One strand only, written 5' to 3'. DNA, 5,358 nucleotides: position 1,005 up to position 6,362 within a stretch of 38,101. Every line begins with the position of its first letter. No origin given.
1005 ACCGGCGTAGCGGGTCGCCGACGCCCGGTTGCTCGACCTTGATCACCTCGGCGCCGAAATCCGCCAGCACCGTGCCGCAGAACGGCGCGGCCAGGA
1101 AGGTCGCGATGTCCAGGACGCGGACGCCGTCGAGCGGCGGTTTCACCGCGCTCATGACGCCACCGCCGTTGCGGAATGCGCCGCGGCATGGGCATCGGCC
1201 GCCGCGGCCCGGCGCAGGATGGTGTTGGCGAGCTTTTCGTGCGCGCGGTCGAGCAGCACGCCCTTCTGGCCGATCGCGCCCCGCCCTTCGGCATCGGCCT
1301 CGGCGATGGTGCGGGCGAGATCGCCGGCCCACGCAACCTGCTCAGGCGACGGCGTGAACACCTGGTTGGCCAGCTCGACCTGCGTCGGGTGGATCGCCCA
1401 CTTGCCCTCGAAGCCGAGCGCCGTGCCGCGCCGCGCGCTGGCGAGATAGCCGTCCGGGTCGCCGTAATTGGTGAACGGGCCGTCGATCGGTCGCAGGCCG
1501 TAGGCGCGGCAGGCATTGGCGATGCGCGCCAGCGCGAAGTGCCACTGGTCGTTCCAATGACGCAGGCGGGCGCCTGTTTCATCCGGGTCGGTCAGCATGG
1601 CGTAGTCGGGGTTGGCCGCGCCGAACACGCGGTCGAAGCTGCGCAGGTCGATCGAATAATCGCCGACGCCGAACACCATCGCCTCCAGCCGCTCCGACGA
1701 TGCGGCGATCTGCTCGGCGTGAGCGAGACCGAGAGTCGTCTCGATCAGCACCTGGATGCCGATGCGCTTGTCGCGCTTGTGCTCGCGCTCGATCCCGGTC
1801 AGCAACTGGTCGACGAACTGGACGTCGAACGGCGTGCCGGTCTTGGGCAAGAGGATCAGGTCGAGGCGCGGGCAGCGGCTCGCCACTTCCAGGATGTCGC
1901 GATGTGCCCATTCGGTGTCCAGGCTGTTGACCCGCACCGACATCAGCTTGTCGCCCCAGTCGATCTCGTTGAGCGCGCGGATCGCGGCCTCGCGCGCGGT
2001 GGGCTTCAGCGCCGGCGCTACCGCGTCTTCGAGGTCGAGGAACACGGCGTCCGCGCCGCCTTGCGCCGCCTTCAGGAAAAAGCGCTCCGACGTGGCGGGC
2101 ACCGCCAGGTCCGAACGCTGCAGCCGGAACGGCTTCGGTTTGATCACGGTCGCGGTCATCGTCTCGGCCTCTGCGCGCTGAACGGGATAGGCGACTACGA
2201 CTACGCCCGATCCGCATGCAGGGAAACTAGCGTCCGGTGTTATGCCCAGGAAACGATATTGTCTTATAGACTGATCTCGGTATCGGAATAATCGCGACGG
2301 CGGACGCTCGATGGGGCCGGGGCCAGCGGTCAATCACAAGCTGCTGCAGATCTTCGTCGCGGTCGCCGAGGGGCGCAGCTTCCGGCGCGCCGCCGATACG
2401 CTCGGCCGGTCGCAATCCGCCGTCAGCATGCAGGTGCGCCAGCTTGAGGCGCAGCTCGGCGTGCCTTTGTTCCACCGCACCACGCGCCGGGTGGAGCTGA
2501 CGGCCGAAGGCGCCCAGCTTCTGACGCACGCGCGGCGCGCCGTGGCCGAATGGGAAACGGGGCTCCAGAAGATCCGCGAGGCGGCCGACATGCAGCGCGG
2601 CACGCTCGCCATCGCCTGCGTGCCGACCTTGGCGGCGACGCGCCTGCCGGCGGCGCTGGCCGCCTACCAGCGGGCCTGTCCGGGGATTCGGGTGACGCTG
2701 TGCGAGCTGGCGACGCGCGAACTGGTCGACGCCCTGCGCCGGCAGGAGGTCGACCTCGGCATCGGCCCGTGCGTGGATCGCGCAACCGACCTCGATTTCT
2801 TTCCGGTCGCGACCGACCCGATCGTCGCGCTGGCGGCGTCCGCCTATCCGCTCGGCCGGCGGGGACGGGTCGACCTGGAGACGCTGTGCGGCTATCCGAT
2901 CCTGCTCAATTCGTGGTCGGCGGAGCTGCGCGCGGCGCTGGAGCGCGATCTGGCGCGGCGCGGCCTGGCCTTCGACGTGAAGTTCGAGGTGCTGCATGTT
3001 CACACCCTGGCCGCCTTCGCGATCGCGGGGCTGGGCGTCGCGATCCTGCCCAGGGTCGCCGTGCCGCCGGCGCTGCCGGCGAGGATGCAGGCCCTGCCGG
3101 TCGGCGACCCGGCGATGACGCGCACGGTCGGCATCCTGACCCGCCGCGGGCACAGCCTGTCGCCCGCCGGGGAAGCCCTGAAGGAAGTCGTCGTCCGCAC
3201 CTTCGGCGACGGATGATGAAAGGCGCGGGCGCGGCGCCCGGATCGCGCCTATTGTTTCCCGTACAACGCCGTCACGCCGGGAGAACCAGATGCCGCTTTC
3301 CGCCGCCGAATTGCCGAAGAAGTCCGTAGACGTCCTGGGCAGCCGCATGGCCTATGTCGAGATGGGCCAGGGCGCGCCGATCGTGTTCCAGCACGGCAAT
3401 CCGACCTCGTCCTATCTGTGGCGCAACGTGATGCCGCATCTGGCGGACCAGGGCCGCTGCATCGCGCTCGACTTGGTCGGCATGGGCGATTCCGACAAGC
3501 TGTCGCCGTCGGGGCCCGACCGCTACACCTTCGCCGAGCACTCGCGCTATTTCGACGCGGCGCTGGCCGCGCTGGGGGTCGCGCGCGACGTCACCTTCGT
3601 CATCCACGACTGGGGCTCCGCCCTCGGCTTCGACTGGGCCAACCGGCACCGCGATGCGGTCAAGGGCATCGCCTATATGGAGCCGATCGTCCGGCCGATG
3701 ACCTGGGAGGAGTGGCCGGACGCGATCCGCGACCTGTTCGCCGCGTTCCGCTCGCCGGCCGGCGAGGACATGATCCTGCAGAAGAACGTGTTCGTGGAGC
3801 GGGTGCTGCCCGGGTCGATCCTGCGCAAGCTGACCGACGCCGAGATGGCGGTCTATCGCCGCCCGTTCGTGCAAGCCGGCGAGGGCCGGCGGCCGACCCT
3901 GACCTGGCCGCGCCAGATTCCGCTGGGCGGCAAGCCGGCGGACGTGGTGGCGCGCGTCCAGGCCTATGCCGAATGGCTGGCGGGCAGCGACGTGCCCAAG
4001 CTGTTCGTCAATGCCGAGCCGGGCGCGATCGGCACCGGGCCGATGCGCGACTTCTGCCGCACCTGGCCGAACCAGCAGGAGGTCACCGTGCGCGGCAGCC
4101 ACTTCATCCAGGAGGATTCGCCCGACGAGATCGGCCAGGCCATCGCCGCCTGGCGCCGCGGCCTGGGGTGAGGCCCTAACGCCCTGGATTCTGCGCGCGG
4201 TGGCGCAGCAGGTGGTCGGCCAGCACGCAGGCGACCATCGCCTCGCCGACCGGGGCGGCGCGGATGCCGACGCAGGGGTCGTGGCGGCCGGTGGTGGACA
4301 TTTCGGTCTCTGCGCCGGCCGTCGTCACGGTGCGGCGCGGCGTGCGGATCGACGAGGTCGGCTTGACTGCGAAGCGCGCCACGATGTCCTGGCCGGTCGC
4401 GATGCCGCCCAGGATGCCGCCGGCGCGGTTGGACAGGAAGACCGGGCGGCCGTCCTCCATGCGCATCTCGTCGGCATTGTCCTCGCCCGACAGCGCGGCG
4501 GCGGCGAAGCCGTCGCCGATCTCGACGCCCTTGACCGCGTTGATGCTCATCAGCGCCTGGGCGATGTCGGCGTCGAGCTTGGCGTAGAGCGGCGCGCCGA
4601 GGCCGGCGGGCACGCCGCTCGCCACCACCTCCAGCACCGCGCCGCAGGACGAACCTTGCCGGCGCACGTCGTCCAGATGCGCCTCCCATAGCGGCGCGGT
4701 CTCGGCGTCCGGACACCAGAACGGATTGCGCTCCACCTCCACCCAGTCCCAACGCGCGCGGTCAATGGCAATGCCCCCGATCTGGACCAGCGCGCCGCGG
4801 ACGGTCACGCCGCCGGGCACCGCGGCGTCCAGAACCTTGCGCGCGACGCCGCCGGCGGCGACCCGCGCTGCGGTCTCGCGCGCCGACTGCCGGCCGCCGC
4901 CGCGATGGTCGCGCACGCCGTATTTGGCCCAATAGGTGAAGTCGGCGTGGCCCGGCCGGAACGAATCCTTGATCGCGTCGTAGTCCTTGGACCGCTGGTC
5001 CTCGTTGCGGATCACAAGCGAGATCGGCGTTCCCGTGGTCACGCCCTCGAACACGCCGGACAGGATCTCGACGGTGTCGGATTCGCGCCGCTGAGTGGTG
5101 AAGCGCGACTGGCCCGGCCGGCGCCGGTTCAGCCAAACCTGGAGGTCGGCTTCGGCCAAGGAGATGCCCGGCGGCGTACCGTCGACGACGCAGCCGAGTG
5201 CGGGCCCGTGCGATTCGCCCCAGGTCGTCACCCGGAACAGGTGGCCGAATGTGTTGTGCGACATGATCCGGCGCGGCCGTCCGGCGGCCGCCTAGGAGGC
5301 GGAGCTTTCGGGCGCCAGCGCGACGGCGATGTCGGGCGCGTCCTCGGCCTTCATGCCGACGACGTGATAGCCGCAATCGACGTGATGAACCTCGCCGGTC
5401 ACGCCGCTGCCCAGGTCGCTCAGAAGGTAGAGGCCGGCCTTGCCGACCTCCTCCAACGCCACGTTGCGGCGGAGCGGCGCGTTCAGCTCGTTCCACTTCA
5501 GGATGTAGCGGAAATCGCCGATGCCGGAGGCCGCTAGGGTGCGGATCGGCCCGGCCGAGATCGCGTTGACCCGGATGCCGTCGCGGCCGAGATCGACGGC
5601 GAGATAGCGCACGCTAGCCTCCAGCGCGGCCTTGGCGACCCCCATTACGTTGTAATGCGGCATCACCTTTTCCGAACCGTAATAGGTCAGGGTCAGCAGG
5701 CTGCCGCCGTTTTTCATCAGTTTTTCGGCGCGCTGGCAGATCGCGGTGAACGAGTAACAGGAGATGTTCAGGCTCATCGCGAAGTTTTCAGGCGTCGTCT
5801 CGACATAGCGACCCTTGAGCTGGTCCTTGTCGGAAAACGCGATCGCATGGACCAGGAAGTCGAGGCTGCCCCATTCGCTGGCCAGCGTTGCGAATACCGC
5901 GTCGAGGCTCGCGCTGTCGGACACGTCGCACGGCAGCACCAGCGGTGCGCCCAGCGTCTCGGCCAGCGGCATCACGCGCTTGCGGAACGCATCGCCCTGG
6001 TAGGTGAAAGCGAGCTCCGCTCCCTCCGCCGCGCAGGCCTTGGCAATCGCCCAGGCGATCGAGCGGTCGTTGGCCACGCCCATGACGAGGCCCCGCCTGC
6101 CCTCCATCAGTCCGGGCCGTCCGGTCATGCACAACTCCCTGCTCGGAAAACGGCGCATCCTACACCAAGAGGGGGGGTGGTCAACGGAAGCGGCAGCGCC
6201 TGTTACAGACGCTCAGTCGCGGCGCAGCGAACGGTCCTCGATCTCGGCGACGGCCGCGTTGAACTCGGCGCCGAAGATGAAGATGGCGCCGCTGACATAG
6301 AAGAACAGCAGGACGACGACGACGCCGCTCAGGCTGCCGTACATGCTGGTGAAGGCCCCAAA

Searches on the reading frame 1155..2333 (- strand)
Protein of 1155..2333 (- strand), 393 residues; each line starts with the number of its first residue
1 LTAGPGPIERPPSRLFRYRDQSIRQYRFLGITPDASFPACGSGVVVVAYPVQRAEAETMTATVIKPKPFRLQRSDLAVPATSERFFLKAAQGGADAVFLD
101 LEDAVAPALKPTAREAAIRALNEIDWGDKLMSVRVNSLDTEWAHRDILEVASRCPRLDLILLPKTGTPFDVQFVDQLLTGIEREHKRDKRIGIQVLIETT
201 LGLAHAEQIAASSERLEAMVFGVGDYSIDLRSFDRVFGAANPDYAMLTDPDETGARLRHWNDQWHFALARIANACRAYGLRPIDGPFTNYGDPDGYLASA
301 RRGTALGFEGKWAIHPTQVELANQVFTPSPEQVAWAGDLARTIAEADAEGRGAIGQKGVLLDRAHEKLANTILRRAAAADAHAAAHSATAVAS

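Call 19: search_protein_families(library=pfam, proteins=[window:1155-2333:-], max_evalue=0.00001)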
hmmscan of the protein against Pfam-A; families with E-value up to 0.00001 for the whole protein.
window:1155-2333:- (393 aa): 2 families
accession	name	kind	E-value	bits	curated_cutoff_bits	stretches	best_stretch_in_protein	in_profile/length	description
PF03328.21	HpcH_HpaI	-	2.3e-34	119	25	1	77-316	5-221/221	HpcH/HpaI aldolase/citrate lyase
PF15617.12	C-C_Bond_Lyase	-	9e-06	25.5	28.4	0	304-377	246-316/320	C-C_Bond_Lyase of the TIM-Barrel fold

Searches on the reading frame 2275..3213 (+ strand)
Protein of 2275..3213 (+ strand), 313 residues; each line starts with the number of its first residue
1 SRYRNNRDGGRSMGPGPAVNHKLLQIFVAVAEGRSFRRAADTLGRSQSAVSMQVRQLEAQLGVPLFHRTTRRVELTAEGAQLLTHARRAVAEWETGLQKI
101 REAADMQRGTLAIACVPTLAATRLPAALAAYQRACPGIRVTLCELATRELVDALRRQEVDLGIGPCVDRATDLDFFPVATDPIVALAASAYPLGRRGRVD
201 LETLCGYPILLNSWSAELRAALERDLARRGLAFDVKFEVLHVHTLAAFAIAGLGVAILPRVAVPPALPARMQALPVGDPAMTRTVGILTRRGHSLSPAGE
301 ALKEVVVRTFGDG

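Call 19: search_protein_families(library=pfam, proteins=[window:2275-3213:+], max_evalue=0.00001)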
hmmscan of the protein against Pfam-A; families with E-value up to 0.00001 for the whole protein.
window:2275-3213:+ (313 aa): 2 families
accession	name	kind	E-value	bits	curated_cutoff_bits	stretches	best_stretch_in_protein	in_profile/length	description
PF03466.25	LysR_substrate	-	4e-45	154.2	28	1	107-309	4-207/209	LysR substrate binding domain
PF00126.33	HTH_1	-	7.1e-25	87.2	26.6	1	22-79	2-59/60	Bacterial regulatory helix-turn-helix protein, lysR family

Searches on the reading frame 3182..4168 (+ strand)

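Call 19: search_protein_families(library=pfam, proteins=[window:3182-4168:+], max_evalue=0.00001)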
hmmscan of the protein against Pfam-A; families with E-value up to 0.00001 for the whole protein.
window:3182-4168:+ (329 aa): 2 families
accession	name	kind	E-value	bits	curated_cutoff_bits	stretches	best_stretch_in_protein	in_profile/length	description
PF00561.26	Abhydrolase_1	-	1e-26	94.5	25.8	1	66-314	2-245/245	alpha/beta hydrolase fold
PF12697.13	Abhydrolase_6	-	6.3e-13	50.3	26.3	1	67-317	1-214/217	Alpha/beta hydrolase family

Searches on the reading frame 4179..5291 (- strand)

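Call 19: search_protein_families(library=pfam, proteins=[window:4179-5291:-], max_evalue=0.00001)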
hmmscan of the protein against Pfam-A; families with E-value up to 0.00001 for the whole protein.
window:4179-5291:- (371 aa): 1 family
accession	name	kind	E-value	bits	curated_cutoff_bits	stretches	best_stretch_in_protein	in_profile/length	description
PF01264.26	Chorismate_synt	-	6.6e-135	449.5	27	1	19-362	1-327/327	Chorismate synthase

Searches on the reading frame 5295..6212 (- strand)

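Call 19: search_protein_families(library=pfam, proteins=[window:5295-6212:-], max_evalue=0.00001)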
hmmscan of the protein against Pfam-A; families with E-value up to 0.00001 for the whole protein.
window:5295-6212:- (306 aa): 2 families
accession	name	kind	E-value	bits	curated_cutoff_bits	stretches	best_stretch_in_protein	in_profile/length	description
PF13561.12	adh_short_C2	-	4.8e-93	311.5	27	1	45-283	1-236/236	Enoyl-(Acyl carrier protein) reductase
PF00106.31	adh_short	-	8.1e-18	65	26.6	1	49-227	9-186/195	short chain dehydrogenase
